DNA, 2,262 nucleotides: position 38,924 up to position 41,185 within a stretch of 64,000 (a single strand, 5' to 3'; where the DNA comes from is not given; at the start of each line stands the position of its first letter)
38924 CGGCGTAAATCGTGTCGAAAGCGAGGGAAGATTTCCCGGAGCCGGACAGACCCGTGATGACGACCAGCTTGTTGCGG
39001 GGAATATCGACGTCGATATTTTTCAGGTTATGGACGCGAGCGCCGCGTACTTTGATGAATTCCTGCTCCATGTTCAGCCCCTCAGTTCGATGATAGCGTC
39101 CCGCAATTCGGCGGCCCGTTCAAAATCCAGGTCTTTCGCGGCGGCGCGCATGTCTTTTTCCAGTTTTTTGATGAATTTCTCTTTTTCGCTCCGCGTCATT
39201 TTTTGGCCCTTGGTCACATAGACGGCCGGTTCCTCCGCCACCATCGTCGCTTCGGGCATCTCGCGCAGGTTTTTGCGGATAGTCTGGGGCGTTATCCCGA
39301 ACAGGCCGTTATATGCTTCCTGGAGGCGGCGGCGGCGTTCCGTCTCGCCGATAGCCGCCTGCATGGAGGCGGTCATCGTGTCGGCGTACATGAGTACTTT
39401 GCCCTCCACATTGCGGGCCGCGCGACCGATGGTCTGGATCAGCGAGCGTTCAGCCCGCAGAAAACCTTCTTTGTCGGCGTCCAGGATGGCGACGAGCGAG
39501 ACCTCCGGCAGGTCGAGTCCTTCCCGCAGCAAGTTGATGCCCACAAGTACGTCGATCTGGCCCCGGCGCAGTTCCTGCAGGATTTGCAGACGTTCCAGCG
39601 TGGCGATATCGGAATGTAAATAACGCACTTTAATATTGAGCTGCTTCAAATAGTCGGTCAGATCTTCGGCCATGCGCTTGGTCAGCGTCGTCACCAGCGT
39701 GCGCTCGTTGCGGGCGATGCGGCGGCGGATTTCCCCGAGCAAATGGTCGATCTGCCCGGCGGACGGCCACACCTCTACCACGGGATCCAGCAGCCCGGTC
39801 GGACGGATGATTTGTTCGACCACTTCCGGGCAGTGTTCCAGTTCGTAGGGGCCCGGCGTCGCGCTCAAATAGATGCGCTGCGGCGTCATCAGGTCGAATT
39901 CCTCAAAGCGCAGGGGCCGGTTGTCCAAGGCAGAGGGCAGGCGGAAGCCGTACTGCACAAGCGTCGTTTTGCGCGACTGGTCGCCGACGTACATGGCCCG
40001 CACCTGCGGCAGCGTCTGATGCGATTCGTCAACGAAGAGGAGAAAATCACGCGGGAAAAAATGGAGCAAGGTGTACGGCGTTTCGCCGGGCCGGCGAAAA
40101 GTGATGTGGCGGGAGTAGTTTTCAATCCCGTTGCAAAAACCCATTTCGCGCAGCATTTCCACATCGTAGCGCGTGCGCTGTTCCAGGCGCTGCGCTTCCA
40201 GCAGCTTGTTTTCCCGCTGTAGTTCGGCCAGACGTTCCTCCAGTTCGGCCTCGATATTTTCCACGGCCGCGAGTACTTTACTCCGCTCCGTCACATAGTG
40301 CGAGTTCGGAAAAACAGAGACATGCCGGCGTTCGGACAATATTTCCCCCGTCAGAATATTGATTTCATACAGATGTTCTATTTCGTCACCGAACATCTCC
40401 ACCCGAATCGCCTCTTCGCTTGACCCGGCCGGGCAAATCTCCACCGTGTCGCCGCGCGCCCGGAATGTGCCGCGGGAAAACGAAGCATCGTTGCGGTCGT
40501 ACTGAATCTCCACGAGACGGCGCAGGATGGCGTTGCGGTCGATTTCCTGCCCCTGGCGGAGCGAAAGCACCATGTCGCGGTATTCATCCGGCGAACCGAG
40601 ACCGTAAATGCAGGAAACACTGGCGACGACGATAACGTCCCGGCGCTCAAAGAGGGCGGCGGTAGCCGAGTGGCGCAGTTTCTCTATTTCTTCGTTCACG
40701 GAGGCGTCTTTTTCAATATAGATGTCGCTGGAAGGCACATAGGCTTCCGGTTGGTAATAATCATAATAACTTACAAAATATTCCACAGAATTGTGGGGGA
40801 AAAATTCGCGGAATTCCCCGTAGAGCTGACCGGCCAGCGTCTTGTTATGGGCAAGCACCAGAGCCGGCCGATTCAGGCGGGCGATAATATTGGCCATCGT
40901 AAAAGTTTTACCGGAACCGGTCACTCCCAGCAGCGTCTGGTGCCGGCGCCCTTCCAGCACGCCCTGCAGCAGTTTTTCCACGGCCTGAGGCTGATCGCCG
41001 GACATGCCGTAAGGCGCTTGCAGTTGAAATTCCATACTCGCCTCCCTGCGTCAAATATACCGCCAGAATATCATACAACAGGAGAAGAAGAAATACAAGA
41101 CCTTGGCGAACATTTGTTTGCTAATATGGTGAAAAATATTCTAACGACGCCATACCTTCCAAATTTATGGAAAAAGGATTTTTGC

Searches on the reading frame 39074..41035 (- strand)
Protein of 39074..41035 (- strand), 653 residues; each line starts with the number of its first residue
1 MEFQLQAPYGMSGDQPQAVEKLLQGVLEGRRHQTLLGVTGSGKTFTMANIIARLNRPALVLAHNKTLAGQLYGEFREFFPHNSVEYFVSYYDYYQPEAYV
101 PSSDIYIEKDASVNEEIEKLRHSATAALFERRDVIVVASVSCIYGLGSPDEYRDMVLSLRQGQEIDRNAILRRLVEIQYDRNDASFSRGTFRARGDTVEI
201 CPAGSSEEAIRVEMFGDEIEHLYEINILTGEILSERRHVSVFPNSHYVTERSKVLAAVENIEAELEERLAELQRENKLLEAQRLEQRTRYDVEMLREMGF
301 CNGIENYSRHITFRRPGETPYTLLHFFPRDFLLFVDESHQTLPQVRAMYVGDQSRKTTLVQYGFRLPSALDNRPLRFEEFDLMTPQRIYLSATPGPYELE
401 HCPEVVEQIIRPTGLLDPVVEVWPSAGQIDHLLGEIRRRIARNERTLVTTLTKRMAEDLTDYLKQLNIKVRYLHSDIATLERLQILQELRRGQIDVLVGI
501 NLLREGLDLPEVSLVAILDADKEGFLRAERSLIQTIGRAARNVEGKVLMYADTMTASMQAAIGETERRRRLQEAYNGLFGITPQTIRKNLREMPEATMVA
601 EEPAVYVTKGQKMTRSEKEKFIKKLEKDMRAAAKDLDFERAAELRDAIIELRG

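Call 22: find_encoding_contigs(protein=window:39074-41035:-, flank=2000, max_places=6)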
Protein window:39074-41035:- (653 aa): no gene with exactly this product is on record in the collection.
